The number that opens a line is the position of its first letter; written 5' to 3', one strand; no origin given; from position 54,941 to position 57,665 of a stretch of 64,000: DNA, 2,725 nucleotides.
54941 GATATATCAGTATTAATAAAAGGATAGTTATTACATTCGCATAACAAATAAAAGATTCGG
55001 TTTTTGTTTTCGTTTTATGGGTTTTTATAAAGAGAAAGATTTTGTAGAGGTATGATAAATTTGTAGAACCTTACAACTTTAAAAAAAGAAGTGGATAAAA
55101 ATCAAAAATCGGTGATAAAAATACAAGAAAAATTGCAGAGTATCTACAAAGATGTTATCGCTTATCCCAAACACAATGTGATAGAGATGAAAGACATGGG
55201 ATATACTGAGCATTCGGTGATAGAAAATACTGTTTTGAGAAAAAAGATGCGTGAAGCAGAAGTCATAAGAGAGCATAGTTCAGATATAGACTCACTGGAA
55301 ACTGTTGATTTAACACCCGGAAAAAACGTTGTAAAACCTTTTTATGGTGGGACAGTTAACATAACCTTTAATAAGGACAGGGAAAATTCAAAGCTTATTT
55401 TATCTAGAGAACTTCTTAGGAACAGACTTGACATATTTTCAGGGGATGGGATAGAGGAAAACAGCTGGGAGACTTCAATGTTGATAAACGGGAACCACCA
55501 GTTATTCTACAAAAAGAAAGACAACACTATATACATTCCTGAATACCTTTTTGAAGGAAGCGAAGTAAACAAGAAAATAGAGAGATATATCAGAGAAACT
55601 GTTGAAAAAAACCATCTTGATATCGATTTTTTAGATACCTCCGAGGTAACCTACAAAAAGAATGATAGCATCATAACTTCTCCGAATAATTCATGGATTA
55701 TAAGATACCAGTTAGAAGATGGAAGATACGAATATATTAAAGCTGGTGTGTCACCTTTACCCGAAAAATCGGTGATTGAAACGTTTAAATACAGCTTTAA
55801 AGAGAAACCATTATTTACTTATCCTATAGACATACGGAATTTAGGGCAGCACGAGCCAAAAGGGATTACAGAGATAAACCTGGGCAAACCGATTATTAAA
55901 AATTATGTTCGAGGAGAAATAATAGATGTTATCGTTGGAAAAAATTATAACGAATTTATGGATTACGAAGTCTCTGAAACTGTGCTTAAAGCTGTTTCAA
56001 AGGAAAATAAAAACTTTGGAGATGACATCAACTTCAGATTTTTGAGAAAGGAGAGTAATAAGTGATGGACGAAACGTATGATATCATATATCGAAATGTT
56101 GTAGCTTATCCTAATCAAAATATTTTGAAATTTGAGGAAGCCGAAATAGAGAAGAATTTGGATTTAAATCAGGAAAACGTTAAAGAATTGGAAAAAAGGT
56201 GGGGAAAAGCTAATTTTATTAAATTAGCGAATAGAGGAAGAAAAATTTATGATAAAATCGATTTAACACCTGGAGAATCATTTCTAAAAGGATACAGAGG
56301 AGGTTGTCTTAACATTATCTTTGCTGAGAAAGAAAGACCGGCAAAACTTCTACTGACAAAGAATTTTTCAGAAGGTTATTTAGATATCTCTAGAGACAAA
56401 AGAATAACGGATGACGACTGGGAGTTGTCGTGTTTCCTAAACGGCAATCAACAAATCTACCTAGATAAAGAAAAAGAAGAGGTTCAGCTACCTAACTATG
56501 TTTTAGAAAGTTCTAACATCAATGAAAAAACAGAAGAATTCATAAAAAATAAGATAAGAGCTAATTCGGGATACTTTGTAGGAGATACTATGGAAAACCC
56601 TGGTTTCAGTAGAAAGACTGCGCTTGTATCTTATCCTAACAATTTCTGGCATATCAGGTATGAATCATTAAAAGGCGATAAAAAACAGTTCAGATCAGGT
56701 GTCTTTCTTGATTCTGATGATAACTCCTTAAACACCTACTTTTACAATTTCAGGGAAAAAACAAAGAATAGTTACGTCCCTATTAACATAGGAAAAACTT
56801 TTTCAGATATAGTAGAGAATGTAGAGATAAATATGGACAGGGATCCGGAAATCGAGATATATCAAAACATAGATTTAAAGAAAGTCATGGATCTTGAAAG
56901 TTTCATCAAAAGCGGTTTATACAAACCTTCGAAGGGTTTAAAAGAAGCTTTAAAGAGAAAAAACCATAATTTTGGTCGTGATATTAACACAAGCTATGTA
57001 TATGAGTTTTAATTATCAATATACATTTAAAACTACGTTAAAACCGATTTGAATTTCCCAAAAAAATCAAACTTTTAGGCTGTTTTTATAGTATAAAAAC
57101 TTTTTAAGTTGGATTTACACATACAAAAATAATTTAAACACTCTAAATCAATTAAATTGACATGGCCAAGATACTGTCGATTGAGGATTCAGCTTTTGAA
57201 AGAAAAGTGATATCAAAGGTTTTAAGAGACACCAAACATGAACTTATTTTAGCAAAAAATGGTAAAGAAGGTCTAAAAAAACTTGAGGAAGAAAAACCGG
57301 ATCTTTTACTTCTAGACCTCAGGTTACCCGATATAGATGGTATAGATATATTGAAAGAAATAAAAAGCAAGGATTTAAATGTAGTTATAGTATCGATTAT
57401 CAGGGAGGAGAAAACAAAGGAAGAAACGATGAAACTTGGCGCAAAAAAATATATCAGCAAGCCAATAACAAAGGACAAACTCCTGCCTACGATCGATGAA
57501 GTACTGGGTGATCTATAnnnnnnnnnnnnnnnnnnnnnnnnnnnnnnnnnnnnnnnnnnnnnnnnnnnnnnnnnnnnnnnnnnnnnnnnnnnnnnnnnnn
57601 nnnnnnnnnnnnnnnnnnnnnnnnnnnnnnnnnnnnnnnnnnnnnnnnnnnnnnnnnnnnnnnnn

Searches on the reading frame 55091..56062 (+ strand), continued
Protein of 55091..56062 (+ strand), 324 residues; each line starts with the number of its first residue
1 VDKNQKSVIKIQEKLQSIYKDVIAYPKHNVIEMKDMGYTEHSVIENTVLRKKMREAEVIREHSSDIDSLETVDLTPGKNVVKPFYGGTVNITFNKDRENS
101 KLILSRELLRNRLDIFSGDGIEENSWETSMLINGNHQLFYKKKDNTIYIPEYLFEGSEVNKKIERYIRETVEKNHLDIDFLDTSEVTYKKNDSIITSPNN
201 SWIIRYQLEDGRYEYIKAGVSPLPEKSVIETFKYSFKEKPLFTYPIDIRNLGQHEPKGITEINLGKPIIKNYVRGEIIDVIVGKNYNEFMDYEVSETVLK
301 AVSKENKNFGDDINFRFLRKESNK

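Call 74: fold_search(model_id=the predicted structure, library=pdb)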
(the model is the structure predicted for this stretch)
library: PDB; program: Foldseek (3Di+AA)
matches with E <= 10: 336; with E <= 0.001: 0
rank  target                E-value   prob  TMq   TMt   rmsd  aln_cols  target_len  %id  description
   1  9y4s_B                1.5e-01  0.16  0.10  0.10  14.2        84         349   17  Crystal structure of DNA integrity scanning protein (DisA) from Mycobacterium tuberculosis in complex with cyclic di-A (released 2025-09-17)
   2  9y4s_E                1.7e-01  0.16  0.11  0.11  14.0        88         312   16  Crystal structure of DNA integrity scanning protein (DisA) from Mycobacterium tuberculosis in complex with cyclic di-A (released 2025-09-17)
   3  9y4s_H                2.1e-01  0.15  0.10  0.10  14.2        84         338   17  Crystal structure of DNA integrity scanning protein (DisA) from Mycobacterium tuberculosis in complex with cyclic di-A (released 2025-09-17)
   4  9y4s_D                2.5e-01  0.13  0.08  0.08  14.4        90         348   14  Crystal structure of DNA integrity scanning protein (DisA) from Mycobacterium tuberculosis in complex with cyclic di-A (released 2025-09-17)
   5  9y4s_A                2.6e-01  0.14  0.10  0.10  14.2        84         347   17  Crystal structure of DNA integrity scanning protein (DisA) from Mycobacterium tuberculosis in complex with cyclic di-A (released 2025-09-17)
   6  9y4s_G                2.8e-01  0.13  0.10  0.10  14.1        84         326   17  Crystal structure of DNA integrity scanning protein (DisA) from Mycobacterium tuberculosis in complex with cyclic di-A (released 2025-09-17)
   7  9y9y_H                2.9e-01  0.12  0.08  0.13  14.3        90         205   14  Crystal structure of DNA integrity scanning protein DisA from Mycobacterium tuberculosis in complex with cyclic di-AMP (released 2025-09-24)
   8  9y4s_F                2.9e-01  0.12  0.09  0.09  14.3        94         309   14  Crystal structure of DNA integrity scanning protein (DisA) from Mycobacterium tuberculosis in complex with cyclic di-A (released 2025-09-17)
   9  9y9y_D                3.5e-01  0.11  0.08  0.08  14.3        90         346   14  Crystal structure of DNA integrity scanning protein DisA from Mycobacterium tuberculosis in complex with cyclic di-AMP (released 2025-09-24)
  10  5ocq_A                5.0e-01  0.06  0.07  0.08  12.9        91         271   16  Crystal structure of the complex of the kappa-carrageenase from Pseudoalteromonas carrageenovora with an oligotetrasac (released 2017-10-18)
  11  9y9y_A                5.3e-01  0.09  0.08  0.08  14.3        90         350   14  Crystal structure of DNA integrity scanning protein DisA from Mycobacterium tuberculosis in complex with cyclic di-AMP (released 2025-09-24)
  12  9y9y_C                5.6e-01  0.08  0.08  0.08  14.3        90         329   14  Crystal structure of DNA integrity scanning protein DisA from Mycobacterium tuberculosis in complex with cyclic di-AMP (released 2025-09-24)
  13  5ocq_B                6.3e-01  0.05  0.07  0.08  12.9        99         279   15  Crystal structure of the complex of the kappa-carrageenase from Pseudoalteromonas carrageenovora with an oligotetrasac (released 2017-10-18)
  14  6z3c_BBB              7.1e-01  0.03  0.10  0.09  16.3       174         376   10  High resolution structure of RgNanOx (released 2020-06-03)
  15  6c07_C                7.6e-01  0.03  0.14  0.12  15.8       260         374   10  Crystal Structure of S-Adenosylmethionine synthetase (MetK/Mat) from Cryptosporidium parvum (released 2019-01-16)
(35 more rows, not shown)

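Call 76: search_solved_structures(query=A2, max_evalue=10)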
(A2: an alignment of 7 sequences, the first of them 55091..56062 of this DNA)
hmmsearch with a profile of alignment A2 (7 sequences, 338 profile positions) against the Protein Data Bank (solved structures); distinct sequences matched with E-value up to 10: 5.
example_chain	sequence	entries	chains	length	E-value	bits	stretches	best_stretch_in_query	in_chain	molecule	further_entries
3lpy_A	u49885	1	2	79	1.1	11.4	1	223-274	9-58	Peptidyl-prolyl cis-trans isomerase E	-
2kyx_A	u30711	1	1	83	1.3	11.2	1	223-274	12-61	Peptidyl-prolyl cis-trans isomerase E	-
3mdf_A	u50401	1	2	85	1.3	11.1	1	223-274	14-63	Peptidyl-prolyl cis-trans isomerase E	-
7zex_A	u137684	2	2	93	1.5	11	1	223-274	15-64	Isoform 3 of Peptidyl-prolyl cis-trans isomerase E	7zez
2cqb_A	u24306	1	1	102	1.8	10.7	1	223-274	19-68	Peptidyl-prolyl cis-trans isomerase E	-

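Call 91: search_protein_families(library=padloc, proteins=[window:55091-56062:+, P0002, P0003, P0004, P0005, P0010, L012:3492-4151:+], max_evalue=0.1)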
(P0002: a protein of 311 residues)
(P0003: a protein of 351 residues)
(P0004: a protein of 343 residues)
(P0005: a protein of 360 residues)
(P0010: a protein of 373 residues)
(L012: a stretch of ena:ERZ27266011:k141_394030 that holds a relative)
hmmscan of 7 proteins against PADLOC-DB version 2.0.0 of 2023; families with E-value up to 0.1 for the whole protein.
window:55091-56062:+ (324 aa): 0 families

P0002 (311 aa): 0 families

P0003 (351 aa): 0 families

P0004 (343 aa): 0 families

P0005 (360 aa): 0 families

P0010 (373 aa): 0 families

L012:3492-4151:+ (220 aa): 0 families

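Call 92: search_protein_families(library=phrogs, proteins=[window:55091-56062:+, P0002, P0003, P0004, P0005, P0010, L012:3492-4151:+], max_evalue=0.1)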
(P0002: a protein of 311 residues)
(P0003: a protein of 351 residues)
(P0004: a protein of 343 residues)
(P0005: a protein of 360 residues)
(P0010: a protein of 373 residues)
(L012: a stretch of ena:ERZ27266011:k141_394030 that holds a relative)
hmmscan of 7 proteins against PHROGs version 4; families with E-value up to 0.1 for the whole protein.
window:55091-56062:+ (324 aa): 0 families

P0002 (311 aa): 0 families

P0003 (351 aa): 1 family
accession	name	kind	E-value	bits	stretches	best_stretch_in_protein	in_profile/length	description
phrog_21488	-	unknown function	0.08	11.9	0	32-114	612-695/774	-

P0004 (343 aa): 1 family
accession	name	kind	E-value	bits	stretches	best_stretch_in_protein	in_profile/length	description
phrog_16982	-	unknown function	0.077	13.9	0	290-341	43-91/143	-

P0005 (360 aa): 1 family
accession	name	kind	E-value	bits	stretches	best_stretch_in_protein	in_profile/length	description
phrog_4308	-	unknown function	0.081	14.4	0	330-355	14-39/79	-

P0010 (373 aa): 0 families

L012:3492-4151:+ (220 aa): 1 family
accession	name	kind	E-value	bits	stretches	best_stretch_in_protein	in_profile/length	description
phrog_29892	-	unknown function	0.058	14.6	1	85-165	40-119/127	-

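Call 94: find_related_loci(query=A4, collection=viral_contigs, flank=8000)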
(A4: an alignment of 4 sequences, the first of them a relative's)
Query A4 (351 aa) in viral_contigs; peptide patterns used: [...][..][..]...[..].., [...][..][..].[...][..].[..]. (x = any residue, [..] = any of these).
30 stretches matched a pattern, but none encodes a relative of the query by tblastn (E <= 1e-3).

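Call 108: search_protein_families(library=pfam, proteins=[P0009], max_evalue=0.01)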
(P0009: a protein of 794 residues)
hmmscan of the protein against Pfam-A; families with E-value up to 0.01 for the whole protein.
P0009 (794 aa): 4 families
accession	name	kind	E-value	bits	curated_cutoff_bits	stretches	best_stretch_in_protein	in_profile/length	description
PF18911.6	PKD_4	-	6.3e-12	45.8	27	1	477-549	3-77/85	PKD domain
PF18962.6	Por_Secre_tail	-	2.4e-09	37.8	27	1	720-778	1-65/75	Secretion system C-terminal sorting domain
PF00801.26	PKD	-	1.1e-06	29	23.5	1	484-550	6-76/80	PKD domain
PF16967.11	TcfC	-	5.5e-05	23.1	29.4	1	745-779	20-54/68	E-set like domain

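Call 109: fold_search(model_id=the predicted structure, library=viral)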
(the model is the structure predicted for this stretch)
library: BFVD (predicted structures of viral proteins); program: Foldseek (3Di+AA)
matches with E <= 10: 383; with E <= 0.001: 0
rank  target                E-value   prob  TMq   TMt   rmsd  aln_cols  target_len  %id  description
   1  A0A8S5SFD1            1.8e-01  0.51  0.10  0.36   9.4        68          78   15  Uncharacterized protein [Siphoviridae sp. ct4085]
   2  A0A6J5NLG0            3.1e-01  0.06  0.09  0.12  13.6       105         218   11  YubB ferredoxin-like domain-containing protein [uncultured Caudovirales phage]
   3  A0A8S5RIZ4            3.9e-01  0.08  0.11  0.10  13.6       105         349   13  Uncharacterized protein [virus sp. ctML55]
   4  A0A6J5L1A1            5.2e-01  0.03  0.09  0.10  15.7       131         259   12  YubB ferredoxin-like domain-containing protein [uncultured Caudovirales phage]
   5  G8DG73                5.6e-01  0.02  0.10  0.07  22.9       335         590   10  (no name in the UniProt tables at hand)
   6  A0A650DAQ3            5.9e-01  0.04  0.08  0.13  14.0        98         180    7  (no name in the UniProt tables at hand)
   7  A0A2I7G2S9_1          6.3e-01  0.06  0.14  0.07  19.6       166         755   12  DNA polymerase [Esparto virus]
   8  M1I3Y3                7.0e-01  0.06  0.10  0.09  17.1       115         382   14  (no name in the UniProt tables at hand)
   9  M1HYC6                7.5e-01  0.06  0.10  0.09  17.0       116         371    9  (no name in the UniProt tables at hand)
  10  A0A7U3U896            7.5e-01  0.04  0.07  0.06  11.6        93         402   13  ORF35 protein [Plutella xylostella granulovirus]
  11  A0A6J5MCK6            8.4e-01  0.05  0.09  0.17  14.8        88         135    8  PD-(D/E)XK endonuclease-like domain-containing protein (Fragment) [uncultured Caudovirales phage]
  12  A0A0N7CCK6            8.4e-01  0.03  0.16  0.15  17.4       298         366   10  Baseplate wedge subunit [Salmonella phage 38]
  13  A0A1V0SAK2            8.9e-01  0.05  0.11  0.18  13.8        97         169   12  Uncharacterized protein [Catovirus CTV1]
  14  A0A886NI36            9.5e-01  0.05  0.12  0.23  13.1       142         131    9  (no name in the UniProt tables at hand)
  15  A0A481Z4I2            1.0e+00  0.02  0.07  0.15  16.3       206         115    8  Uncharacterized protein [Pithovirus LCPAC101]
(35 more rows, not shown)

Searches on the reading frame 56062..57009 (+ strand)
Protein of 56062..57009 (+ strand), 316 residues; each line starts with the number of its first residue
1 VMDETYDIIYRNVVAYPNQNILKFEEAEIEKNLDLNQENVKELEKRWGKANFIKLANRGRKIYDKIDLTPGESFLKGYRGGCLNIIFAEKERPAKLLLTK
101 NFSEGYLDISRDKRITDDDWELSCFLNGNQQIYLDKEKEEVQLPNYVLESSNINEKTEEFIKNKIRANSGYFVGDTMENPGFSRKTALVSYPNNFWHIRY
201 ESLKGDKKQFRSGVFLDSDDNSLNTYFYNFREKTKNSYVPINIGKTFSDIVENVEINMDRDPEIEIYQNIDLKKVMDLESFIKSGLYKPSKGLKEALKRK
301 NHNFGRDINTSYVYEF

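Call 4: search_protein_families(library=pfam, proteins=[window:56062-57009:+], max_evalue=1)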
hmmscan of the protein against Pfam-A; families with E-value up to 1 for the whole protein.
window:56062-57009:+ (316 aa): 0 families

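Call 5: search_protein_families(library=ncbifam, proteins=[window:56062-57009:+], max_evalue=1)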
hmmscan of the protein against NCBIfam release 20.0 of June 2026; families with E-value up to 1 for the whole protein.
window:56062-57009:+ (316 aa): 0 families

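Call 11: search_solved_structures(query=window:56062-57009:+, max_evalue=10)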
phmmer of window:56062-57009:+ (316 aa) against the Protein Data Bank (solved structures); distinct sequences matched with E-value up to 10: 0.

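Call 38: find_related_loci(query=A3, collection=genome_contigs, flank=10000)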
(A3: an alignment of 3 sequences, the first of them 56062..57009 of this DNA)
Query A3 (316 aa) in genome_contigs; peptide patterns used: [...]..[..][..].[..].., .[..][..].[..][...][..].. (x = any residue, [..] = any of these).
34 stretches matched a pattern; 1 encode a relative of the query (tblastn E <= 1e-3); 1 distinct loci.
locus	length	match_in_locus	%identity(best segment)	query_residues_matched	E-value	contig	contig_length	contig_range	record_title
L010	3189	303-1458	40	2-312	4e-70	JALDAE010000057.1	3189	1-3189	MAG: Candidatus Nanoanaerosalina halalkaliphila isolate NHA20 k141_326485_length_3189_cov_7.0000, whole genome shotgun s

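Call 44: find_related_loci(query=A3, collection=metagenome_contigs, flank=10000)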
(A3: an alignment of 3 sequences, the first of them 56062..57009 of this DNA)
Query A3 (316 aa) in metagenome_contigs; peptide patterns used: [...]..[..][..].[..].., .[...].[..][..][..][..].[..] (x = any residue, [..] = any of these).
465 stretches matched a pattern; 1 encode a relative of the query (tblastn E <= 1e-3); 1 distinct loci.
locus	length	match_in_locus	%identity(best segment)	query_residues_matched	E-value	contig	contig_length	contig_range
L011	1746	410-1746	98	1-313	2e-90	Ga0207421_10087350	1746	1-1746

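Call 91: search_protein_families(library=padloc, proteins=[window:56062-57009:+], max_evalue=0.1)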
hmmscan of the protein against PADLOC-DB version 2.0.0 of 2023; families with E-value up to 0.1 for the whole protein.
window:56062-57009:+ (316 aa): 0 families

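Call 92: search_protein_families(library=phrogs, proteins=[window:56062-57009:+], max_evalue=0.1)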
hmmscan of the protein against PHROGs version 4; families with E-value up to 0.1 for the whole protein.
window:56062-57009:+ (316 aa): 1 family
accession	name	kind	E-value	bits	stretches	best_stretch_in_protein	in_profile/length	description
phrog_8583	-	unknown function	0.00045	20.8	1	172-276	133-231/297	-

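Call 93: find_related_loci(query=A3, collection=viral_contigs, flank=8000)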
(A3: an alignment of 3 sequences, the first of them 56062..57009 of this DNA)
Query A3 (316 aa) in viral_contigs; peptide patterns used: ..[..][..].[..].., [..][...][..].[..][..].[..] (x = any residue, [..] = any of these).
39 stretches matched a pattern, but none encodes a relative of the query by tblastn (E <= 1e-3).

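Call 95: search_dna_similar(query=window:56062-57009:+, collection=phages, mode=protein, max_evalue=1, max_rows=10)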
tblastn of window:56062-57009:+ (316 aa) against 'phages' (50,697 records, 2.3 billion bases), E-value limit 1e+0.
No match.

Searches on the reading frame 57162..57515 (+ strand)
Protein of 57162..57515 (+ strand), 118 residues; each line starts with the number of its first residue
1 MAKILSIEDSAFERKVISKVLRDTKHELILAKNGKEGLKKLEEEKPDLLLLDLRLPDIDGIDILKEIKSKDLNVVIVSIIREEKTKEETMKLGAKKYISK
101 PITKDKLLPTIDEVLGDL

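Call 4: search_protein_families(library=pfam, proteins=[window:57162-57515:+], max_evalue=1)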
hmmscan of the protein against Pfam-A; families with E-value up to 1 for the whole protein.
window:57162-57515:+ (118 aa): 3 families
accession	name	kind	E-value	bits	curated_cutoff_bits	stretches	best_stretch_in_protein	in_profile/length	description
PF00072.30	Response_reg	-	3.9e-25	88.6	30.2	1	4-111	1-110/111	Response regulator receiver domain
PF20713.2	DUF6826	-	0.038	14.7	26.6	1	42-86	25-67/91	Domain of unknown function (DUF6826)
PF20274.4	cREC_REC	-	0.073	14.2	27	1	21-71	8-60/88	Cyclic-phosphate processing Receiver domain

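Call 104: search_solved_structures(query=window:57162-57515:+, max_evalue=1e-8)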
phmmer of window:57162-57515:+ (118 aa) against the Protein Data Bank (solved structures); distinct sequences matched with E-value up to 1e-8: 103 (the best 60 are shown).
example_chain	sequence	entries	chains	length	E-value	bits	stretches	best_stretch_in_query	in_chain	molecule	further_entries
6er7_A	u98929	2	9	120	4.9e-21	78.2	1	1-116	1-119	120aa long hypothetical chemotaxis protein (CheY)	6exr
9xzo_A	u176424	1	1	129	9.6e-20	74.1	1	1-116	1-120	De novo protein M1X0B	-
4ja2_A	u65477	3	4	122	3.5e-16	62.6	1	3-115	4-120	Response regulator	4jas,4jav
6azr_B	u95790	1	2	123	7.6e-16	61.5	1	3-115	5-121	Chemotaxis regulator-transmits chemoreceptor signals to flagelllar motor components CheY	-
3dge_C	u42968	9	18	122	7.8e-16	61.5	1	3-115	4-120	Response regulator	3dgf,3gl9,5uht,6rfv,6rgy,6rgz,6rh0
8fk2_A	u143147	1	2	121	8.4e-16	61.4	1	1-111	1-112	Putative response regulator CovR VicR-like protein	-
1tmy_A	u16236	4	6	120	9.1e-16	61.3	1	3-113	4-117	CHEY PROTEIN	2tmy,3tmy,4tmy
4iga_A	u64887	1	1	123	1e-15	61.2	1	3-113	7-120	Chemotaxis protein CheY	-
1u0s_Y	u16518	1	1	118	1.1e-15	61.1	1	3-113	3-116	Chemotaxis protein cheY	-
9lbr_A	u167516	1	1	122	1.9e-15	60.3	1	3-115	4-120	Response regulator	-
6ekg_Y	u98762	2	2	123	4e-15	59.2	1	3-111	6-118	Chemotaxis protein CheY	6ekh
7od9_B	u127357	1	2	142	6.1e-15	58.6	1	3-113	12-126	Response regulator receiver protein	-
6ifh_A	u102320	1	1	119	6.2e-15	58.6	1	2-117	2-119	Sporulation initiation phosphotransferase F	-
1nxo_A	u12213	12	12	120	6.9e-15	58.5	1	1-109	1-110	DNA-binding response regulator | Response regulator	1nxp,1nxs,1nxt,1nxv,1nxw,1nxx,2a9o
6rh1_C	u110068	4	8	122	8.3e-15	58.2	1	3-115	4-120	Response regulator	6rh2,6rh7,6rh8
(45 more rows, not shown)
